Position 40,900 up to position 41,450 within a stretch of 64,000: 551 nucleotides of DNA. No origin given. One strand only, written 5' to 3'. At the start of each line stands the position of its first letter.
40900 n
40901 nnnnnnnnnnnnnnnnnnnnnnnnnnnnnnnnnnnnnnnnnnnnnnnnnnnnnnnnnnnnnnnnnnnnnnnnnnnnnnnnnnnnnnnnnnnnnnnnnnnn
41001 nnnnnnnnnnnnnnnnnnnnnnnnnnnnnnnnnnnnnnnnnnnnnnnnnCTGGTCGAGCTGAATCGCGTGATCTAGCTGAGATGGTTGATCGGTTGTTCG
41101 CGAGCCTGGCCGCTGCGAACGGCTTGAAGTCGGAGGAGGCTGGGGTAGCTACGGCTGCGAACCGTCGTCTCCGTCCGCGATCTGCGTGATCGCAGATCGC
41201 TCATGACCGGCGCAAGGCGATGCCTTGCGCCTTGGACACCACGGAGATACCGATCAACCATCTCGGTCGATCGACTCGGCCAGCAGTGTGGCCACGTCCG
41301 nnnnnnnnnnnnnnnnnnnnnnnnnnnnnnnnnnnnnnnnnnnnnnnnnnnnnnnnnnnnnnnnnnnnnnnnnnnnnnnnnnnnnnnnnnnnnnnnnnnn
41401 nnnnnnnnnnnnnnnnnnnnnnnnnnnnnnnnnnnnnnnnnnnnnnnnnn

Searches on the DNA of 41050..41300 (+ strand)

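Call 42: search_dna_similar(query=window:41078-41265:+, collection=plasmids, mode=distant, max_rows=15)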
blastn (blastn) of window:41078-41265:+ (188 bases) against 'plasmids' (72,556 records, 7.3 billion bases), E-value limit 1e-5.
No match.

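Call 52: search_rna_families(source=window, start=41050, end=41300, threshold=evalue, max_evalue=10)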
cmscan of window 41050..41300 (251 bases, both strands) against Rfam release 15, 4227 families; matches with E-value up to 10: 0.
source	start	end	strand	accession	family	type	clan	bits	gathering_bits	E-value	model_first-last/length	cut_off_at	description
